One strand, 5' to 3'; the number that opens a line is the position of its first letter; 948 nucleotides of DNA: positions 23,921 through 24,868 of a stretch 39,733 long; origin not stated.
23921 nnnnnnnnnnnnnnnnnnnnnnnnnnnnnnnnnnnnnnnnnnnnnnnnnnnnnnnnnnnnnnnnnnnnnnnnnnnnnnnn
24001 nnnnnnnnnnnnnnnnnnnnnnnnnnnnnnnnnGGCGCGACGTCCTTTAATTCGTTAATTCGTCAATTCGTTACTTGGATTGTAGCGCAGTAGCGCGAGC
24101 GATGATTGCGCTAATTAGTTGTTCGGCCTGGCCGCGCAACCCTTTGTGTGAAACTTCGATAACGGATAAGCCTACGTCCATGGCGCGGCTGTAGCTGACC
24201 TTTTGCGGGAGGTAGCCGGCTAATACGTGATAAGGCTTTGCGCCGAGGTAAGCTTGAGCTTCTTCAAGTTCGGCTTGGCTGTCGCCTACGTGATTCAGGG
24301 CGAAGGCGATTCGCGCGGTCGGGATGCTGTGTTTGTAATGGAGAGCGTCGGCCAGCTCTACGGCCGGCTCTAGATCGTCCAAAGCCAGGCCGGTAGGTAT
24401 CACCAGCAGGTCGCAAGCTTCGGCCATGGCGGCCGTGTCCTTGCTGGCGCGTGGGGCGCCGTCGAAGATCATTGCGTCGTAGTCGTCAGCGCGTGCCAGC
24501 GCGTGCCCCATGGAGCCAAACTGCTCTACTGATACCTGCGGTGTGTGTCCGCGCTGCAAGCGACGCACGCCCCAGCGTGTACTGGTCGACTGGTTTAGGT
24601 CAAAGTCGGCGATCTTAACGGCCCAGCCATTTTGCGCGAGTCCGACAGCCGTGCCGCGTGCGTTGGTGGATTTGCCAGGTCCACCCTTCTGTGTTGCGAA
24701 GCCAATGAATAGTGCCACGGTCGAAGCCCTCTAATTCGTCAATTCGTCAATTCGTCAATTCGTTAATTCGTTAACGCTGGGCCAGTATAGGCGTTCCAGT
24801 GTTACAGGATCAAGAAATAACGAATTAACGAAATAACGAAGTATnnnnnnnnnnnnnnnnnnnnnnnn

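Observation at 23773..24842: ParF/ParG-like partition cassette with operator/centromere arrays, carried by a phage that also encodes an integrase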

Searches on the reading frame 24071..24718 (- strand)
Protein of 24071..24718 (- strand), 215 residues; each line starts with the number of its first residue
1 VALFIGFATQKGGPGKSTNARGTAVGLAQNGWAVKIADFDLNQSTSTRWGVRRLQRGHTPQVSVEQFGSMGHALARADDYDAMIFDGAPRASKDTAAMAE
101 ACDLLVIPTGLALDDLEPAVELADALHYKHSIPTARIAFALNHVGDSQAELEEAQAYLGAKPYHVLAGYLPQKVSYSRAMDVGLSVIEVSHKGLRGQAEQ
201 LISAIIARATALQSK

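Call 3: search_protein_families(library=pfam, proteins=[window:24071-24718:-], max_evalue=0.01)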
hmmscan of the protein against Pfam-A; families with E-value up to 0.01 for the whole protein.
window:24071-24718:- (215 aa): 5 families
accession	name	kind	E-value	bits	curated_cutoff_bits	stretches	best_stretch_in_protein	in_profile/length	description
PF09140.17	MipZ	-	1.2e-08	35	20.7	1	5-110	3-108/262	ATPase MipZ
PF13614.12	AAA_31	-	1.5e-08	35.2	27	1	5-55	4-54/177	AAA domain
PF01656.29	CbiA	-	6.6e-08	33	25.4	1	7-184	3-123/125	CobQ/CobB/MinD/ParA nucleotide binding domain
PF10609.15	ParA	-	0.00021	21.2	27.1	1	7-42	8-43/246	NUBPL iron-transfer P-loop NTPase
PF07015.17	VirC1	-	0.00055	19.8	24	1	5-120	4-124/231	VirC1 protein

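Call 13: search_protein_families(library=phrogs, proteins=[window:24071-24718:-], max_evalue=0.001)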
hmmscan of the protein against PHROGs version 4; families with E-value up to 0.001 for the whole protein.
window:24071-24718:- (215 aa): 1 family
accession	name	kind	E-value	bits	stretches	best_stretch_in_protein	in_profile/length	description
phrog_164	-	DNA, RNA and nucleotide metabolism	1.7e-30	107.6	1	1-214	223-478/500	ParA-like partition protein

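Call 16: search_protein_families(library=ncbifam, proteins=[window:24071-24718:-], max_evalue=0.01)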
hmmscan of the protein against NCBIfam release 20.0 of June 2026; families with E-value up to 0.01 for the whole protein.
window:24071-24718:- (215 aa): 8 families
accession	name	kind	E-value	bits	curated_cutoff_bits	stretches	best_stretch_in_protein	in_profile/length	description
NF041546.1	ParA_partition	equivalog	1.7e-26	93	180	1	5-204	2-199/203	ParA family partition ATPase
NF010423.0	PRK13849.1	equivalog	8.6e-05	22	313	1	5-120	4-124/231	conjugal transfer ATPase VirC1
TIGR01969.1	minD_arch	subfamily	0.00054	19.2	201.75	0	5-42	3-40/251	cell division ATPase MinD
TIGR03453.1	partition_RepA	equivalog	0.00086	18.2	348.45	1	7-146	109-233/387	plasmid partitioning protein RepA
NF047398.1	AAA_KGGVGR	domain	0.0024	18.2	90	1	5-42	5-42/190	KGGVGR-motif variant AAA ATPase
NF053622.1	ATPseBagAMYCTU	equivalog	0.0035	16.8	400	1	7-66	11-70/325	ATPase BagA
NF010259.0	PRK13705.1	equivalog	0.0047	15.9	725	0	77-126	232-281/388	plasmid-partitioning protein SopA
NF008079.0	PRK10818.1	equivalog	0.0052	16.1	508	1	1-42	1-42/270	septum site-determining protein MinD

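Call 18: search_solved_structures(query=window:24071-24718:-, max_evalue=0.001, show_alignments=1)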
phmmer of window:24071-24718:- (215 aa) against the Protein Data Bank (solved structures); distinct sequences matched with E-value up to 0.001: 4.
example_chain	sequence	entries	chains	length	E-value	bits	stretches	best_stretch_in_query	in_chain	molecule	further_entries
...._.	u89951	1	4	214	1.8e-07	34.7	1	5-206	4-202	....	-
4dzz_A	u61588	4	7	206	2.2e-07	34.4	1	5-206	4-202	Plasmid partitioning protein ParF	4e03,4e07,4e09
3cwq_A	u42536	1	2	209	1.8e-06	31.4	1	5-123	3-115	ParA family chromosome partitioning protein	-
1wcv_1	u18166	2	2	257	0.00063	23.1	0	5-159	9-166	SEGREGATION PROTEIN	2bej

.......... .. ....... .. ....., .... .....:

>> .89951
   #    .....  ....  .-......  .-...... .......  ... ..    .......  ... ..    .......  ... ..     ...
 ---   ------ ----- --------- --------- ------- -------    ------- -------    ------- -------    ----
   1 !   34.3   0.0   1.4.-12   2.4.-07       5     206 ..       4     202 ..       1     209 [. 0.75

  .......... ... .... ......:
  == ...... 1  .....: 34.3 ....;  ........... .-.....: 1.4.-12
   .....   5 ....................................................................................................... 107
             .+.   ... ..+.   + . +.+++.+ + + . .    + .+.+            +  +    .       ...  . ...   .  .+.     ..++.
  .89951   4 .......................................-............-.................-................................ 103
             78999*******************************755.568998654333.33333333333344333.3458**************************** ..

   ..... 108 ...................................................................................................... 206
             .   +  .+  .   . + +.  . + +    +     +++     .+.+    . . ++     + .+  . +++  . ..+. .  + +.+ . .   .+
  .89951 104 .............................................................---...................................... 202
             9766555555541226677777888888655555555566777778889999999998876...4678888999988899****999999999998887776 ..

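Call 27: find_related_loci(query=window:24071-24718:-, collection=genome_contigs, flank=10000)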
Query window:24071-24718:- (215 aa) in genome_contigs; peptide patterns used: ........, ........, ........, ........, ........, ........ (x = any residue, [..] = any of these).
328 stretches matched a pattern; 1 encode a relative of the query (tblastn E <= 1e-3); 1 distinct loci.
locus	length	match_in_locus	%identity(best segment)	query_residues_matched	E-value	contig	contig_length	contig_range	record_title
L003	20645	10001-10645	82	1-215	7e-121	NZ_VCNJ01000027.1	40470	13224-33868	Pseudomonas fluorescens strain HKI0874 c_000000000028, whole genome shotgun sequence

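Call 62: search_dna_similar(query=window:24071-24718:-, collection=plasmids, mode=protein, max_rows=25, max_evalue=1e-10)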
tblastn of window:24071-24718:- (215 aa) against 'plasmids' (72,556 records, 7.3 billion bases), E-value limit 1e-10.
Records with a match: 902; places in all: 943; records where one place covers at least 80% of the query: 881.
Best place of each record, by identity: <60% 902.
By first word of the organism name: Klebsiella 234; Escherichia 230; Salmonella 81; Pseudomonas 73; Xanthomonas 41; Enterobacter 32; Citrobacter 22; Yersinia 18; Providencia 12; Serratia 11; and 65 more.
By predicted mobility (MOB-suite, as given by PLSDB): conjugative 503; non-mobilizable 283; mobilizable 116.
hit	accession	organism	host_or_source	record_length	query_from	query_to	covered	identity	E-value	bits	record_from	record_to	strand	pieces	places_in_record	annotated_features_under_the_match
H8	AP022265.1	Aeromonas veronii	-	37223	1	215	100%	54.9%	2e-65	225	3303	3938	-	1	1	hypothetical protein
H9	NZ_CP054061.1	Edwardsiella ictaluri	cell culture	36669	5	215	98%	55.5%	1e-64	222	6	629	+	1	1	none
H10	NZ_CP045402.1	Halomonas sp. THAF12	pure culture,Surface of a polyethylene ...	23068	1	208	97%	55.3%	1e-64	222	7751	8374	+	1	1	ParA family protein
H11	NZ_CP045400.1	Halomonas sp. THAF12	pure culture,Surface of a polyethylene ...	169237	1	208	97%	55.3%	1e-64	222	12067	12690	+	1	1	ParA family protein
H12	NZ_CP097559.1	Pseudomonas aeruginosa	pure culture,plastic surface of ...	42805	1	212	99%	53.3%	5e-64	221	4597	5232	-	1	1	ParA family protein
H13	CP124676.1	Pseudomonas aeruginosa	Homo sapiens,urine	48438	1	212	99%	53.3%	5e-64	221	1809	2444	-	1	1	ParA family protein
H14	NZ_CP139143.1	Pseudomonas sp. HR96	single cell,Flower of Prunus persica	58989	1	212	99%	51.4%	1e-61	214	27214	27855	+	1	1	ParA family protein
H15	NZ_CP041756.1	Pseudomonas sp. KBS0707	environmental isolate,soil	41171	1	212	99%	51.4%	2e-61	213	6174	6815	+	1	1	hypothetical protein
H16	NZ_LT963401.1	Pseudomonas cerasi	-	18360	1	212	99%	51.4%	3e-61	213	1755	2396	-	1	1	hypothetical protein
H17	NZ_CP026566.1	Pseudomonas avellanae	Prunus avium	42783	1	212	99%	51.4%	3e-61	213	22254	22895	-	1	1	hypothetical protein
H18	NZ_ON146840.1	Pseudomonas syringae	-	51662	1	212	99%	51.4%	3e-61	213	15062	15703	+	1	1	hypothetical protein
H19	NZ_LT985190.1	Pseudomonas syringae group genomosp. 3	-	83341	1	212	99%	51.4%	3e-61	213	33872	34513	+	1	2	hypothetical protein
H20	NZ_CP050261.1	Pseudomonas coronafaciens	Avena sativa,Infected leaves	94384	1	212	99%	51.4%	3e-61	213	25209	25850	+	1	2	hypothetical protein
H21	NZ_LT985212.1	Pseudomonas syringae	-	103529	1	212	99%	51.4%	3e-61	213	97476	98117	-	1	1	hypothetical protein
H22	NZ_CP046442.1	Pseudomonas coronafaciens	Avena sativa,infected leaf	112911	1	212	99%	51.4%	3e-61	213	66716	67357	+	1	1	hypothetical protein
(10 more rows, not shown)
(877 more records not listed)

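Call 63: search_dna_similar(query=window:24071-24718:-, collection=phages, mode=protein, max_rows=25, max_evalue=1e-10)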
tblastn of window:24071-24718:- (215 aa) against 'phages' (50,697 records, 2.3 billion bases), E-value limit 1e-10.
Records with a match: 34; places in all: 35; records where one place covers at least 80% of the query: 34.
Best place of each record, by identity: <60% 34.
By first word of the organism name: Rhizobium 10; Aeromonas 8; Rhodobacter 5; Vibrio 3; Yersinia 3; Aliivibrio 1; Pseudomonas 1; Erwinia 1; Bacteriophage 1; Acinetobacter 1.
By host as written in the record: Rhodobacter capsulatus YW1 5; Aeromonas hydrophila 3; Yersinia pestis EV76-CN 3; Vibrio cyclitrophicus 10N.237.312.C11 2; Aeromonas salmonicida HER1098 2; Rhizobium etli CFN42 2; - 2; Vibrio parahaemolyticus ATCC 17802 1; and 14 more.
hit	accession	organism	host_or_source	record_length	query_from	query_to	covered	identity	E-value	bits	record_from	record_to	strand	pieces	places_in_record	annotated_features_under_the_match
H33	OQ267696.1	Vibrio phage VPHZ6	Vibrio parahaemolyticus ATCC 17802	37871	1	212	99%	49.5%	2e-60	209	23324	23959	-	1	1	ParA family protein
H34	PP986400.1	Aliivibrio phage vB_Alvi_H905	Allivibrio fischeri H905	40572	1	206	96%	49.5%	1e-55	195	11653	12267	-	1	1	DNA-binding protein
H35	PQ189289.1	Vibrio phage 10N.237.312.C11_PE002A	Vibrio cyclitrophicus 10N.237.312.C11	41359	1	212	99%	46.7%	2e-52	186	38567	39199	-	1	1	hypothetical protein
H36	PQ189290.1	Vibrio phage 10N.237.312.C11_PE002B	Vibrio cyclitrophicus 10N.237.312.C11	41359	1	212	99%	46.7%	2e-52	186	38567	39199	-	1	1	hypothetical protein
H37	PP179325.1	Pseudomonas phage Touem01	Pseudomonas syringae 7C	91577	1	208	97%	44.7%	3e-41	154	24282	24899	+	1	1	putative partition ParA-like protein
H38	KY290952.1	Aeromonas phage 32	Aeromonas salmonicida HER1104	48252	1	191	89%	41.3%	1e-29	120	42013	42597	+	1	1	hypothetical protein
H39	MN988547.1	Rhizobium phage RHph_Y2_11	Rhizobium etli Y2_11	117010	1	212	99%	36.3%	1e-34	135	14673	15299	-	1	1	putative partition ParA-like protein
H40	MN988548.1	Rhizobium phage RHph_Y2_17_1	Rhizobium etli Y2_17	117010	1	212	99%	36.3%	1e-34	135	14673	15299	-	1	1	putative partition ParA-like protein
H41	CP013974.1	Erwinia phage LS-2018a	Erwinia tracheiphila MDcuke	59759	2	205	95%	37.6%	1e-32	129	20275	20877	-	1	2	record has no annotation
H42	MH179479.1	Aeromonas phage 85AhydR10PP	Aeromonas hydrophila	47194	4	205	94%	37.9%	3e-28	116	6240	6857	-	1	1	hypothetical protein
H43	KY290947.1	Aeromonas phage 3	Aeromonas salmonicida HER1084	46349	1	205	95%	36.5%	2e-27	114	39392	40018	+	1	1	chromosome (plasmid) partitioning protein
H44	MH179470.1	Aeromonas phage 13AhydR10PP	Aeromonas hydrophila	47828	4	205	94%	36.9%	1e-31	126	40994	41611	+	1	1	hypothetical protein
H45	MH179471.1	Aeromonas phage 14AhydR10PP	Aeromonas hydrophila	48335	4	205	94%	36.9%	2e-31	126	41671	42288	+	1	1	hypothetical protein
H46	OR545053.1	Yersinia phage vB_YpM_39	Yersinia pestis EV76-CN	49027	1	214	100%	34.7%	1e-34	135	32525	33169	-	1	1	hypothetical protein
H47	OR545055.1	Yersinia phage vB_YpM_44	Yersinia pestis EV76-CN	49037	1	214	100%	34.7%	1e-34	135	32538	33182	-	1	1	hypothetical protein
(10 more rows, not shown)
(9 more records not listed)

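Call 71: get_annotated_region(hit=H33, flank=6000)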
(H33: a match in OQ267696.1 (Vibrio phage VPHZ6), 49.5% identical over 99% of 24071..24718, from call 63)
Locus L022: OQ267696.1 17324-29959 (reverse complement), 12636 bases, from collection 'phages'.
description: Vibrio phage VPHZ6, complete genome.
organism: Vibrio phage VPHZ6 (NCBI taxid 3028162)
taxonomy: Viruses; Duplodnaviria; Heunggongvirae; Uroviricota; Caudoviricetes
host: Vibrio parahaemolyticus ATCC 17802; source: lobster water; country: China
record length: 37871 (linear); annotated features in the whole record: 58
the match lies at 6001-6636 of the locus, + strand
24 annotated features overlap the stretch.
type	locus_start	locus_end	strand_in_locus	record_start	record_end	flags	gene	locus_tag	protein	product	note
CDS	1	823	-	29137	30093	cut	-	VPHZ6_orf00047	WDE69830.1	3'-5' exonuclease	-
CDS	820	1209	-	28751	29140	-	-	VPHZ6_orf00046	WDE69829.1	hypothetical protein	-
CDS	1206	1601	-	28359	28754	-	-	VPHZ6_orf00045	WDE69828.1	hypothetical protein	-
CDS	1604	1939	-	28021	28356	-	-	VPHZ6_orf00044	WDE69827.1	DUF1064 domain-containing protein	-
CDS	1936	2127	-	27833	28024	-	-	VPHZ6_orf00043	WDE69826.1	hypothetical protein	-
CDS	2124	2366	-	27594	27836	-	-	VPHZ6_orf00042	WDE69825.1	hypothetical protein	-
CDS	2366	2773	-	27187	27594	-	-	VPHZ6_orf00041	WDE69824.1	hypothetical protein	-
CDS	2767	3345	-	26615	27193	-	-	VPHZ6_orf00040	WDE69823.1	hypothetical protein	-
CDS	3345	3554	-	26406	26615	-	-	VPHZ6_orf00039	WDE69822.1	hypothetical protein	-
CDS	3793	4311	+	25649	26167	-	-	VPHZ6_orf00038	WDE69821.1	LexA family transcriptional regulator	-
CDS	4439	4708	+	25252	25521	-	-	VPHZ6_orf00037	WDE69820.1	hypothetical protein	-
CDS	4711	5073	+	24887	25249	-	-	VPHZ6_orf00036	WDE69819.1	helix-turn-helix transcriptional regulator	-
CDS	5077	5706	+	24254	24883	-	-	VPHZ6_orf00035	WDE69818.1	DNA N-6-adenine-methyltransferase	-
CDS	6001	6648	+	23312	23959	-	-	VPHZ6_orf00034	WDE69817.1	ParA family protein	-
CDS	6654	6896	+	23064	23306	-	-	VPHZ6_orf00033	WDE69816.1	hypothetical protein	-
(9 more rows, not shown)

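Call 72: get_annotated_region(hit=H8, flank=6000)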
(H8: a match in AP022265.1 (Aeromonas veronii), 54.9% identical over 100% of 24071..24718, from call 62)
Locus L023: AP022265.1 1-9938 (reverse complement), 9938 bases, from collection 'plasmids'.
description: Aeromonas veronii plasmid pWP8-S18-ESBL-11_1 DNA, complete genome, strain: WP8-S18-ESBL-11
organism: Aeromonas veronii (NCBI taxid 654)
taxonomy: Bacteria; Pseudomonadota; Gammaproteobacteria; Aeromonadales; Aeromonadaceae; Aeromonas; Aeromonas veronii
host: -; source: -; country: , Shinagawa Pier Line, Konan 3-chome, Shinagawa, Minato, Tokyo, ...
typing (MOB-suite, as given by PLSDB): non-mobilizable
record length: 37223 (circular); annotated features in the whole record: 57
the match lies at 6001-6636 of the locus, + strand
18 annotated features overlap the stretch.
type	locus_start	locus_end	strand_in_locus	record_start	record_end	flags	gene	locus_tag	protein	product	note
CDS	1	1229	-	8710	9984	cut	-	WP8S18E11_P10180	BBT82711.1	recombinase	-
CDS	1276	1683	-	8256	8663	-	-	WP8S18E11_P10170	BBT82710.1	hypothetical protein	-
CDS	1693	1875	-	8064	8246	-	-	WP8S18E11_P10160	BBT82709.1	hypothetical protein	-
CDS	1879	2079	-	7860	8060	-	-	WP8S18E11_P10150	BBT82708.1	hypothetical protein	-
CDS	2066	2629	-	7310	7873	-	-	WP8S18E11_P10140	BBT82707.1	hypothetical protein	-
CDS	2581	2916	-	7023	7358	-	-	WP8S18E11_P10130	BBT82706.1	hypothetical protein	-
CDS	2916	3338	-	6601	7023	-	-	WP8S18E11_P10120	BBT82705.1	hypothetical protein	-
CDS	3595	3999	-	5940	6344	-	-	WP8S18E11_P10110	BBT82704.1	hypothetical protein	-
CDS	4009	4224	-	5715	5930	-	-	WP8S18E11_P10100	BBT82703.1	hypothetical protein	-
CDS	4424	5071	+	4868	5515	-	-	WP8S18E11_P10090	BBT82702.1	hypothetical protein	-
CDS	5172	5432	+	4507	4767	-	-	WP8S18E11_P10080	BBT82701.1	hypothetical protein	-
CDS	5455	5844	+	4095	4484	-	-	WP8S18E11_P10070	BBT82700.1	hypothetical protein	-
CDS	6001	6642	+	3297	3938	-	-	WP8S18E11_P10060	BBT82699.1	hypothetical protein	-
CDS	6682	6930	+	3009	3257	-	-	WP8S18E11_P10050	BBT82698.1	hypothetical protein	-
CDS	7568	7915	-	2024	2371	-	-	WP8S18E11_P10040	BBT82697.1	hypothetical protein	-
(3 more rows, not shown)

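Call 101: list_cluster_members(proteins=[P0050, window:24071-24718:-, window:23773-24033:-])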
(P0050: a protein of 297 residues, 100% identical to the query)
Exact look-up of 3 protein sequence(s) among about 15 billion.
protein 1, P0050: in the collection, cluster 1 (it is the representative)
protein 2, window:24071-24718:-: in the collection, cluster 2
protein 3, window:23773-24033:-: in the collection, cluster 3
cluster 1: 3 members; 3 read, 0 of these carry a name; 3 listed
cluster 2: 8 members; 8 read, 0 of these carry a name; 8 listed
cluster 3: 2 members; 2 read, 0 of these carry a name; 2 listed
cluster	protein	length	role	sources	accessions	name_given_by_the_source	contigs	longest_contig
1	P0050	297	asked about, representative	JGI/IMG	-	-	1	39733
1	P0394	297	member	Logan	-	-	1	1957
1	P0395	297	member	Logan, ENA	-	-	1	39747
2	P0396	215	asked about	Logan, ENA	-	-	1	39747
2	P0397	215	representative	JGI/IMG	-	-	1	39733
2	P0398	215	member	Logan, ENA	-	-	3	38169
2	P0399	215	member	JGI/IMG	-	-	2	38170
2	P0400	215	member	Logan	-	-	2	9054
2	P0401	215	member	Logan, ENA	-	-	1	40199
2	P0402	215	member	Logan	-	-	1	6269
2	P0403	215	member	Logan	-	-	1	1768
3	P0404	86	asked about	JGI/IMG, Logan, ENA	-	-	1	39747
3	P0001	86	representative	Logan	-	-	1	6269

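Call 102: get_annotated_region(hit=H22, flank=3000)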
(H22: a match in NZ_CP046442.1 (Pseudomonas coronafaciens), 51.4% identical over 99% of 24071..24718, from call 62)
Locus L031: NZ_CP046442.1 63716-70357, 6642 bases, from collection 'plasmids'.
description: Pseudomonas coronafaciens pv. coronafaciens strain B19001 plasmid unnamed1, complete sequence
organism: Pseudomonas coronafaciens (NCBI taxid 235275)
taxonomy: Bacteria; Pseudomonadota; Gammaproteobacteria; Pseudomonadales; Pseudomonadaceae; Pseudomonas; Pseudomonas coronafaciens
host: -; source: Avena sativa,infected leaf; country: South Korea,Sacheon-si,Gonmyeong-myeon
typing (MOB-suite, as given by PLSDB): conjugative; replicon rep_cluster_283; relaxase MOBP,MOBP; mating-pair formation MPF_T
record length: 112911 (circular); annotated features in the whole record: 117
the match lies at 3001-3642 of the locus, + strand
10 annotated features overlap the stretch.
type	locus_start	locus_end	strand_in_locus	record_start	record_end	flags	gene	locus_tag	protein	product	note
CDS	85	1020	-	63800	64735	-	-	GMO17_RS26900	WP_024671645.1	AvrD family protein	-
CDS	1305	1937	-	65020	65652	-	-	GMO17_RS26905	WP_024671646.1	recombinase family protein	GO:0006310 - DNA recombination [Evidence IEA]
CDS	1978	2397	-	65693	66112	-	-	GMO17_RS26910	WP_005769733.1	type II toxin-antitoxin system VapC family toxin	-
CDS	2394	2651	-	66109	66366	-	-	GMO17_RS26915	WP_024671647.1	Arc family DNA-binding protein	-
CDS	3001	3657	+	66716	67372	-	-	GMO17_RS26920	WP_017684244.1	hypothetical protein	-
CDS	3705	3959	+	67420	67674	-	-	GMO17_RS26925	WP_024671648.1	hypothetical protein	-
CDS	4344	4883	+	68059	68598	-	-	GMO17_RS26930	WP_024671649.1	hypothetical protein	-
CDS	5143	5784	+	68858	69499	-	-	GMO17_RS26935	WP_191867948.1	SOS response-associated peptidase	GO:0018142 - protein-DNA covalent cross-linking [Evidence IEA]; GO:0009432 - SOS response [Evidence IEA]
CDS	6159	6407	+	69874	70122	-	-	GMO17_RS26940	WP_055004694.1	PapB/FocB family fimbrial expression transcriptional regulator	GO:0006355 - regulation of DNA-templated transcription [Evidence IEA]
CDS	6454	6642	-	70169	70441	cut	-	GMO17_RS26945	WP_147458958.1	hypothetical protein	-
